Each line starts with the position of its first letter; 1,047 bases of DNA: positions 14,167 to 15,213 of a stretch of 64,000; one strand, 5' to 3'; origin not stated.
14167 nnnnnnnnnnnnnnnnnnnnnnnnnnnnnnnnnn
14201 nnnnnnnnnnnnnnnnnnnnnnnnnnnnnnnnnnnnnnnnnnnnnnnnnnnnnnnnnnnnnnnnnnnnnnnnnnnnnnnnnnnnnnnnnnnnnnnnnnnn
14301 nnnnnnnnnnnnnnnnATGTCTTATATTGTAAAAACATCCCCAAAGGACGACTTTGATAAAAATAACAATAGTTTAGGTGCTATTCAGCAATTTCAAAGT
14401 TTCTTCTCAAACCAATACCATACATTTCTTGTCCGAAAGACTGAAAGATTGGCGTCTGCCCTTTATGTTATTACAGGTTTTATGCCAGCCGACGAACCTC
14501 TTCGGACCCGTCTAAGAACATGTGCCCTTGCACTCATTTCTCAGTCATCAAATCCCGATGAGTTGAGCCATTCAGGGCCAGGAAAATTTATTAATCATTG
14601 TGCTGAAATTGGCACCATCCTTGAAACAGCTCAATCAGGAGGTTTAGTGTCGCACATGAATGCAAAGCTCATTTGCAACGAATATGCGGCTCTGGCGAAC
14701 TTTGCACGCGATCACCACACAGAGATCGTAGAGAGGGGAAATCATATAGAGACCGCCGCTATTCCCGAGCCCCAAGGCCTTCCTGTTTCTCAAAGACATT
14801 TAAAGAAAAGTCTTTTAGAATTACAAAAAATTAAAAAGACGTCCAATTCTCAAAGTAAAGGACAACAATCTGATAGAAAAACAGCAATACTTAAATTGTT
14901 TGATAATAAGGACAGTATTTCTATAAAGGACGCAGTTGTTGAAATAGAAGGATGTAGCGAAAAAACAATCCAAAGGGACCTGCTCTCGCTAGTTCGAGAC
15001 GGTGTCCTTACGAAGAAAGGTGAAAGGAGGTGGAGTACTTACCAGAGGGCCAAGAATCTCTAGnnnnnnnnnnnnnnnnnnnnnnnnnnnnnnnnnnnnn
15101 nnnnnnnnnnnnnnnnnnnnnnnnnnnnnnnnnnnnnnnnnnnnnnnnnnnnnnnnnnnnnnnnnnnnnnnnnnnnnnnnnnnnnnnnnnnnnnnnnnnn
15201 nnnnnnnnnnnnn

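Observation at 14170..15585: Low-GC islet: wHTH-domain protein gene with palindromic operator, followed by a 520-nt structured non-coding region upstream of the giant surface protein gene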

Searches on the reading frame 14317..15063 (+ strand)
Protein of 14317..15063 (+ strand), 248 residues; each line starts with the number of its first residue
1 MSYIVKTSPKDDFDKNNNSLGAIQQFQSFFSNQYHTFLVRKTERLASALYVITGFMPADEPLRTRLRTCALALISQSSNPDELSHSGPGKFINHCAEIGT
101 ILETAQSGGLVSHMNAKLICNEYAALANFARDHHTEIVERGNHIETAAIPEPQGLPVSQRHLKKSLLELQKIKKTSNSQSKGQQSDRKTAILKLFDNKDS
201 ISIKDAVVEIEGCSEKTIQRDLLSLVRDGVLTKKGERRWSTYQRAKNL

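Call 6: search_protein_families(library=pfam, proteins=[window:14317-15063:+], max_evalue=0.1)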
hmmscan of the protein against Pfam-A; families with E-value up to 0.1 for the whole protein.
window:14317-15063:+ (248 aa): 1 family
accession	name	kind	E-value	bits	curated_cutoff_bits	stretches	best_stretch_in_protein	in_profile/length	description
PF08220.18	HTH_DeoR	-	4e-05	23.7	21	1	187-233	1-46/57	DeoR-like helix-turn-helix domain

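Call 8: find_homologous_proteins(query=window:14317-15063:+)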
Query window:14317-15063:+ (248 aa): 670 proteins with E <= 0.001 among 1108 candidates; the best 120 are listed.
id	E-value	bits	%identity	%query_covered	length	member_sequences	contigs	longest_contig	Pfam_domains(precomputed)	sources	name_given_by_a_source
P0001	2.1e-159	546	100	100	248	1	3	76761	-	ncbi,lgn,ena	-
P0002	6.5e-127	440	81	100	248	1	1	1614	-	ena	-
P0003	7.4e-74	266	55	99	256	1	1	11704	-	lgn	-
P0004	2.2e-72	261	54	99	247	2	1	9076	-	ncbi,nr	ncbi:DeoR family transcriptional regulator [Candidatus Kaiserbacteria bacterium]|nr:DeoR family tran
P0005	7.7e-72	260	52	99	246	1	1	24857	-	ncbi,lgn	-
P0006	8.2e-71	256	53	99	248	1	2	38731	-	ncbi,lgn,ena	-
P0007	2.9e-70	255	51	98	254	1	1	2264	-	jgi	jgi:hypothetical protein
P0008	4.3e-70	254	54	99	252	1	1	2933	-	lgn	-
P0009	1.2e-69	252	51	99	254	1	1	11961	-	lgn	-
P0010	5.8e-69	250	53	99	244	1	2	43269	-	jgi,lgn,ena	-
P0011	8.4e-69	250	54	98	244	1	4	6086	-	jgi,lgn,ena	-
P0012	3.2e-68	248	52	99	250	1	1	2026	-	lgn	-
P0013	5.0e-68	247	50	98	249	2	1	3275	-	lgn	-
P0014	6.6e-68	247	52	99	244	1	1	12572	-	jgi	jgi:hypothetical protein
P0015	1.7e-67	245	50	99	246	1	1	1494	-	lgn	-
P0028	2.3e-63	232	52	93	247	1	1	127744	-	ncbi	-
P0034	1.6e-62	229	50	96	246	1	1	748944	-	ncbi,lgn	ncbi:MAG: hypothetical protein V4449_00115 [Patescibacteria group bacterium]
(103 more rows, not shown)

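Call 10: find_encoding_contigs(protein=P0001, flank=6000, max_places=3)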
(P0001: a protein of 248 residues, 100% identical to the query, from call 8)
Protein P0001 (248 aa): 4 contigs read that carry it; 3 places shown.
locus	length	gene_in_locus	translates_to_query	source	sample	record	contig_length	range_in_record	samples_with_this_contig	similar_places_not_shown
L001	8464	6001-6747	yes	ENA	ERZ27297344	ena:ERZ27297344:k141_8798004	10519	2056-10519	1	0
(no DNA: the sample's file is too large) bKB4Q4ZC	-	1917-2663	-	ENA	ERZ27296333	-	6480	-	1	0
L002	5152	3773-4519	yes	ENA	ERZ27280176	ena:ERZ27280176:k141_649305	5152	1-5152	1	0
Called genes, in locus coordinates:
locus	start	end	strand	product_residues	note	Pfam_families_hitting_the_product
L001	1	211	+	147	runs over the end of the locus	PF00436:SSB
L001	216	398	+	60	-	PF01084:Ribosomal_S18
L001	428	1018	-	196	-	PF08207:EFP_N, PF01132:EFP, PF09285:Elong-fact-P_C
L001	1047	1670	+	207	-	PF04542:Sigma70_r2, PF08281:Sigma70_r4_2, PF04545:Sigma70_r4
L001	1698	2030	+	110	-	-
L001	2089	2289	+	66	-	-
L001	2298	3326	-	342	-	PF00154:RecA_N, PF06745:ATPase (weak), PF08423:Rad51, PF27531:MT3502_N (weak), PF01637:ATPase_2 (weak), PF21096:RecA_C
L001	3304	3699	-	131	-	-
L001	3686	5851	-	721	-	PF17854:FtsK_alpha, PF01580:FtsK_SpoIIIE, PF09397:FtsK_gamma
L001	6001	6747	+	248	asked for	-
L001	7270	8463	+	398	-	?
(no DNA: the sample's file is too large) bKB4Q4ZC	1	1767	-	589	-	?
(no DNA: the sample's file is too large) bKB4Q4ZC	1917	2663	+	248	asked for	-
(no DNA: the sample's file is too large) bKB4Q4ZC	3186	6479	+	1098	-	?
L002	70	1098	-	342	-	PF00154:RecA_N, PF06745:ATPase (weak), PF08423:Rad51, PF27531:MT3502_N (weak), PF01637:ATPase_2 (weak), PF21096:RecA_C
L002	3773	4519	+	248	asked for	-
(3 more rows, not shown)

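Call 11: find_encoding_contigs(protein=P0005, flank=6000, max_places=2)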
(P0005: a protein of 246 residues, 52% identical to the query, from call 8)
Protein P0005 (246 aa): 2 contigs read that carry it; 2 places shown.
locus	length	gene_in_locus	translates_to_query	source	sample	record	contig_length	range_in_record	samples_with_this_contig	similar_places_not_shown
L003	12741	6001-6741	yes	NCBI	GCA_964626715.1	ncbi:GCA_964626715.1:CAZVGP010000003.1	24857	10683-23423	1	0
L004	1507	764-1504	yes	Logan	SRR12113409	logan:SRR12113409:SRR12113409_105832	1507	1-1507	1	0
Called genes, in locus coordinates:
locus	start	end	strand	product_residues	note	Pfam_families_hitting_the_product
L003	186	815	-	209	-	PF08207:EFP_N, PF09285:Elong-fact-P_C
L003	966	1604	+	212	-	PF04542:Sigma70_r2, PF08281:Sigma70_r4_2, PF04545:Sigma70_r4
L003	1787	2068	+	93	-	-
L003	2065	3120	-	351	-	PF00154:RecA_N, PF08423:Rad51, PF06745:ATPase (weak), PF01637:ATPase_2 (weak), PF27531:MT3502_N (weak), PF21096:RecA_C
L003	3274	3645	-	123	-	-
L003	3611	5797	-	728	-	PF17854:FtsK_alpha, PF01580:FtsK_SpoIIIE, PF09397:FtsK_gamma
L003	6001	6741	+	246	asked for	-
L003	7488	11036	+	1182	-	PF01471:PG_binding_1 (weak)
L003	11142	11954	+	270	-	PF13424:TPR_12 (faint), PF07719:TPR_2 (faint), PF13428:TPR_14 (faint), PF13431:TPR_17 (faint), PF14559:TPR_19 (faint)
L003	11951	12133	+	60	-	-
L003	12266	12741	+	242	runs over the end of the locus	-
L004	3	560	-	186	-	?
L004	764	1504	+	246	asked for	-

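Call 12: find_encoding_contigs(protein=P0006, flank=6000, max_places=2)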
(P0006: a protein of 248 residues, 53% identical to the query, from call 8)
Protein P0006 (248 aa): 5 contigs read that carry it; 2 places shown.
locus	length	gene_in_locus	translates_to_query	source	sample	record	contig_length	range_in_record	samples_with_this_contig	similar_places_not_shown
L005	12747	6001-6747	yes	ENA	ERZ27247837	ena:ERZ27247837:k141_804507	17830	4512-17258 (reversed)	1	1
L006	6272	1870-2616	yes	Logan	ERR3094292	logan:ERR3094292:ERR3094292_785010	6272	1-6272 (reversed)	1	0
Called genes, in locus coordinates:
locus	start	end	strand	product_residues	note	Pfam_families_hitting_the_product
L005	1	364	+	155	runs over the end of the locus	PF00436:SSB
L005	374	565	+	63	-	PF01084:Ribosomal_S18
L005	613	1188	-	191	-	PF08207:EFP_N, PF01132:EFP, PF09285:Elong-fact-P_C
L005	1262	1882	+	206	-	PF04542:Sigma70_r2, PF08281:Sigma70_r4_2, PF04545:Sigma70_r4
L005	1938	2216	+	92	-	-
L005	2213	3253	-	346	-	PF00154:RecA_N, PF08423:Rad51, PF06745:ATPase (weak), PF01637:ATPase_2 (weak), PF27531:MT3502_N (weak), PF21096:RecA_C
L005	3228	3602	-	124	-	PF09136:Glucodextran_B (weak)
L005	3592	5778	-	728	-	PF17854:FtsK_alpha, PF01580:FtsK_SpoIIIE, PF09397:FtsK_gamma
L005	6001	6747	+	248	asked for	-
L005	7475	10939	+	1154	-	PF01471:PG_binding_1 (weak)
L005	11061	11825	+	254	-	PF13424:TPR_12 (faint), PF00515:TPR_1 (faint), PF07719:TPR_2 (faint), PF13431:TPR_17 (faint), PF13181:TPR_8 (faint)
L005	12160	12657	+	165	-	PF00466:Ribosomal_L10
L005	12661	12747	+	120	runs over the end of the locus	PF16320:Ribosomal_L12_N, PF00542:Ribosomal_L12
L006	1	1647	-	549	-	?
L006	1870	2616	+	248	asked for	-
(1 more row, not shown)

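Call 17: find_related_loci(query=A3, collection=genome_contigs, flank=4000)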
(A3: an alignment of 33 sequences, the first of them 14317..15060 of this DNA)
Query A3 (248 aa) in genome_contigs; peptide patterns used: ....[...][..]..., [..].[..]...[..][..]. (x = any residue, [..] = any of these).
210 stretches matched a pattern; 176 encode a relative of the query (tblastn E <= 1e-3); the best 80 are kept; 80 distinct loci.
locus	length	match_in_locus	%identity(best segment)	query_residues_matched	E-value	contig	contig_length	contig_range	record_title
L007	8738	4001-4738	52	1-245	4e-82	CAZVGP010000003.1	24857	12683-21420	MAG TPA_asm: uncultured Candidatus Saccharibacteria bacterium isolate SRP269290_co8_15 genome assembly, contig: NODE_274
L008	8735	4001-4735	48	1-245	4e-72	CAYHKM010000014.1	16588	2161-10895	MAG TPA_asm: uncultured Candidatus Saccharibacteria bacterium isolate ERP119705_co13_646 genome assembly, contig: NODE_4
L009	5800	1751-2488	48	1-245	2e-71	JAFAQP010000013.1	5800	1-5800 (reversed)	MAG: Patescibacteria group bacterium isolate CP_BM_ER_67 BM_ER_k147_138441, whole genome shotgun sequence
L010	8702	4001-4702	52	16-245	2e-70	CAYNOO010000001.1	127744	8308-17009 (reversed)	MAG TPA_asm: uncultured Candidatus Saccharibacteria bacterium isolate SRP193066_co1_20 genome assembly, contig: NODE_189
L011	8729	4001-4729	50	8-245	3e-69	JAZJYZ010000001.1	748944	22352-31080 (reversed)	MAG: Patescibacteria group bacterium isolate ADI_H2L1_1_122_18_3-bin003_1 ADIH2L11_B003_1_000000000001, whole genome sho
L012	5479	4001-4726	48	6-245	2e-67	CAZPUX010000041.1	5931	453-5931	MAG TPA_asm: uncultured Candidatus Saccharibacteria bacterium isolate SRP193066_co2_430 genome assembly, contig: NODE_69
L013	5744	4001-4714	49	1-245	5e-67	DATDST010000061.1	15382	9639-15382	MAG TPA_asm: Candidatus Paceibacterota bacterium isolate SMAG_U8010 k141_600674, whole genome shotgun sequence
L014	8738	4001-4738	47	1-245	2e-65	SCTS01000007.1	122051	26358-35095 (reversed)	MAG: Patescibacteria group bacterium isolate FW305_bin.14 FW305_bin.14-27924, whole genome shotgun sequence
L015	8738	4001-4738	47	1-245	6e-65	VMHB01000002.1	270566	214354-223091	MAG: Parcubacteria group bacterium Greene0714_7 Greene07147_scaffold_229, whole genome shotgun sequence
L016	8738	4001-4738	47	1-245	6e-65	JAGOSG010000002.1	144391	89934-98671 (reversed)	MAG: Candidatus Paceibacterota bacterium isolate Gw_Eff_bin_311 Gw_Eff_105_length_144391_cov_22.881627, whole genome sho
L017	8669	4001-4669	48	26-246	1e-62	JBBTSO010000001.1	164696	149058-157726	MAG: Patescibacteria group bacterium isolate H41-bin155_1 H41_bin155_1_000000000001, whole genome shotgun sequence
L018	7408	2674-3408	45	3-245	1e-61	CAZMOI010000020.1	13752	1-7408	MAG TPA_asm: uncultured Candidatus Saccharibacteria bacterium isolate binchicken_co266_262 genome assembly, contig: NODE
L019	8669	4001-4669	50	26-245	2e-61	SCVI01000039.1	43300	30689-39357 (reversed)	MAG: Patescibacteria group bacterium isolate GW715_bin.47 GW715_bin.47-68635, whole genome shotgun sequence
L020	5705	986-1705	45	6-245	2e-60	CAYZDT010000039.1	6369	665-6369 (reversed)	MAG TPA_asm: uncultured Candidatus Saccharibacteria bacterium isolate binchicken_co128_363 genome assembly, contig: NODE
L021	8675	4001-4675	45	24-244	1e-58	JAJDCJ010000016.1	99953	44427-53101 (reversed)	MAG: Patescibacteria group bacterium isolate OFTM362 OFTM362_15, whole genome shotgun sequence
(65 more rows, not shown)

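Call 25: find_related_loci(query=A3, collection=metagenome_contigs, flank=1500)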
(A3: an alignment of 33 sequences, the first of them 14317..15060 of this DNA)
Query A3 (248 aa) in metagenome_contigs; peptide patterns used: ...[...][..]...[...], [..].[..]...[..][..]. (x = any residue, [..] = any of these).
532 stretches matched a pattern; 227 encode a relative of the query (tblastn E <= 1e-3); the best 80 are kept; 80 distinct loci.
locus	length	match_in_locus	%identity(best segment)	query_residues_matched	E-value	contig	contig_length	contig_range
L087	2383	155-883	54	1-244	3e-78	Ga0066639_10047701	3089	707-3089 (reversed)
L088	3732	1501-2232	53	1-245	8e-78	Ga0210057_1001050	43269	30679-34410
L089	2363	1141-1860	51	1-247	3e-78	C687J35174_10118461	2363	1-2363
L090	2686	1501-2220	51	1-247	1e-76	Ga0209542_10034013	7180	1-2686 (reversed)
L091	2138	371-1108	50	1-245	3e-76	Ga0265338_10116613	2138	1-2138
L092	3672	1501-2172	51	21-245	1e-71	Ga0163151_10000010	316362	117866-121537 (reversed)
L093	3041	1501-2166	51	20-244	9e-67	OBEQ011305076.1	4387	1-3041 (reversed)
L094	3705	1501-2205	51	1-243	2e-65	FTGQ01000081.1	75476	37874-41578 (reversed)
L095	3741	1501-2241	48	1-245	1e-65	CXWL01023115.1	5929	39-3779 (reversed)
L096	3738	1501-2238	46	1-245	2e-64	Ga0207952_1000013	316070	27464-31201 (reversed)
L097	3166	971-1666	45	7-245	3e-64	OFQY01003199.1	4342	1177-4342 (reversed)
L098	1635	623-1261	50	26-245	2e-66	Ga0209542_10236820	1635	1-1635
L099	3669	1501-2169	48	26-246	6e-63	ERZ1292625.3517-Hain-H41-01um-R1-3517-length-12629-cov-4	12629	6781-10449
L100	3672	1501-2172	45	26-246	7e-61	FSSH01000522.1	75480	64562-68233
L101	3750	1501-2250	42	3-247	8e-61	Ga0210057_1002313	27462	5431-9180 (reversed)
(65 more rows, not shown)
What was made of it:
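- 176 relatives in species-representative genomes and 227 in metagenomes (calls 17, 25).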

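Call 36: predict_structure(alignment_id=A3)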
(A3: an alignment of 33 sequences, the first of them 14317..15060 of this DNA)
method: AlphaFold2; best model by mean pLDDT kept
length: 248 residues; sequences in the alignment: 33
mean_pLDDT: 76.9   pTM: 0.49
mean pLDDT of the five models: 76.9, 76.7, 76.2, 75.2, 74.8
residues with pLDDT >= 90: 106; 70-90: 63; 50-70: 22; < 50: 57
segments of 3 or more residues with pLDDT < 50: 1-18, 142-179
pLDDT, mean of each block of 10 residues (from residue 1): 45 45 63 88 96 95 96 92 85 97 97 97 96 86 47 40 36 37 73 86 88 88 90 83 78
secondary structure, 60 per line:
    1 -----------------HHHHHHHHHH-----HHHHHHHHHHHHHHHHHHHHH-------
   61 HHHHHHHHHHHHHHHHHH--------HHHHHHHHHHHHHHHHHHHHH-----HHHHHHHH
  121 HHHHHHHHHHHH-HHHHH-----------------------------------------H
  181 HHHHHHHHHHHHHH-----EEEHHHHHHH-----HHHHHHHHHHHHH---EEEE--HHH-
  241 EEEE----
elements in order: H18-27 H33-53 H61-78 H87-107 H113-132 H134-138 H180-194 E200-202 H203-209 H215-227 E231-234 E241-244
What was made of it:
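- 14317..15063 (+): Regulator gene, 248 aa: four-helix bundle (aa ~18-138), disordered linker (142-179), DeoR-type winged helix (180-244). AlphaFold model with pLDDT above 90 for both domains (call 36).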

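Call 72: search_protein_families(library=ncbifam, proteins=[window:14317-15063:+], max_evalue=0.01)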
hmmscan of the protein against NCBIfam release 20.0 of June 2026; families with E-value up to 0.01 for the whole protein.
window:14317-15063:+ (248 aa): 0 families

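Call 85: find_encoding_contigs(protein=P0028, flank=10000, max_places=1)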
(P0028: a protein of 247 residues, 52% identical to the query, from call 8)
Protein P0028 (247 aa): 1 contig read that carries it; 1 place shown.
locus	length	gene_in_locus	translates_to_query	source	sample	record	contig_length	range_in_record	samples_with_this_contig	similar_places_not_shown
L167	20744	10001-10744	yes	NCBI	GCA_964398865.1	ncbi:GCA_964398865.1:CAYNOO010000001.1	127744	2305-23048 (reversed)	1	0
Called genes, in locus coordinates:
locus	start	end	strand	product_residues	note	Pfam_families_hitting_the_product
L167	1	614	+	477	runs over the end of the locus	PF00133:tRNA-synt_1, PF01406:tRNA-synt_1e (weak), PF01921:tRNA-synt_1f (faint), PF09334:tRNA-synt_1g, PF00133:tRNA-synt_1, PF01406:tRNA-synt_1e (weak)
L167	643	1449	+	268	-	PF01026:TatD_DNase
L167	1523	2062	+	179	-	PF01250:Ribosomal_S6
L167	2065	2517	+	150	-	PF00436:SSB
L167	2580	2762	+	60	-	PF01084:Ribosomal_S18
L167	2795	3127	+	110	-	-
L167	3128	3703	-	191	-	PF08207:EFP_N, PF01132:EFP, PF09285:Elong-fact-P_C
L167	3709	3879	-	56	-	-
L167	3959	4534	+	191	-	PF04542:Sigma70_r2, PF08281:Sigma70_r4_2, PF04545:Sigma70_r4 (weak)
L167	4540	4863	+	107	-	-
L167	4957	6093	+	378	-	PF02353:CMAS, PF01728:FtsJ (faint), PF13489:Methyltransf_23, PF13847:Methyltransf_31, PF08241:Methyltransf_11, PF08242:Methyltransf_12, PF13649:Methyltransf_25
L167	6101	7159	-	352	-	PF00154:RecA_N, PF06745:ATPase (weak), PF08423:Rad51, PF27531:MT3502_N (faint), PF01637:ATPase_2 (faint), PF21096:RecA_C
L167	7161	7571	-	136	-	-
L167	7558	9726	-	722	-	PF17854:FtsK_alpha, PF01580:FtsK_SpoIIIE, PF09397:FtsK_gamma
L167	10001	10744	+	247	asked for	-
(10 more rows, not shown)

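Call 86: find_encoding_contigs(protein=P0034, flank=10000, max_places=1)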
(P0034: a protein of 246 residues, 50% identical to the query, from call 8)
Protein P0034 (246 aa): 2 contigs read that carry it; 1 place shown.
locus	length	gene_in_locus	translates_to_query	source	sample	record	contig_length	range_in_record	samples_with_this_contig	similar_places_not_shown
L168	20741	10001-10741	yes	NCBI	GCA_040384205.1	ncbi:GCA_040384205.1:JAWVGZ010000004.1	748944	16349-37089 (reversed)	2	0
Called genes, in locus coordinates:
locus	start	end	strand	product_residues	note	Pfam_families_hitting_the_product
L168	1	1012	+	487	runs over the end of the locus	PF00133:tRNA-synt_1, PF01406:tRNA-synt_1e (weak), PF09334:tRNA-synt_1g, PF00133:tRNA-synt_1, PF01921:tRNA-synt_1f (weak), PF01406:tRNA-synt_1e (weak)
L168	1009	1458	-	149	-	-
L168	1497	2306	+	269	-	PF01026:TatD_DNase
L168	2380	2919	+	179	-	PF01250:Ribosomal_S6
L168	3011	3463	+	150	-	PF00436:SSB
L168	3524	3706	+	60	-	PF01084:Ribosomal_S18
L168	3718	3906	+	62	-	-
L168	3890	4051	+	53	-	-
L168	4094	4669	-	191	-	PF08207:EFP_N, PF01132:EFP (weak), PF09285:Elong-fact-P_C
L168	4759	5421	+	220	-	PF04542:Sigma70_r2, PF08281:Sigma70_r4_2, PF04545:Sigma70_r4 (weak)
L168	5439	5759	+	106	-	-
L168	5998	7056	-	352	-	PF00154:RecA_N, PF06745:ATPase (weak), PF08423:Rad51, PF27531:MT3502_N (faint), PF21096:RecA_C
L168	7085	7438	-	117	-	-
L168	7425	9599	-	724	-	PF17854:FtsK_alpha, PF01580:FtsK_SpoIIIE, PF09397:FtsK_gamma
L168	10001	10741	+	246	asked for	-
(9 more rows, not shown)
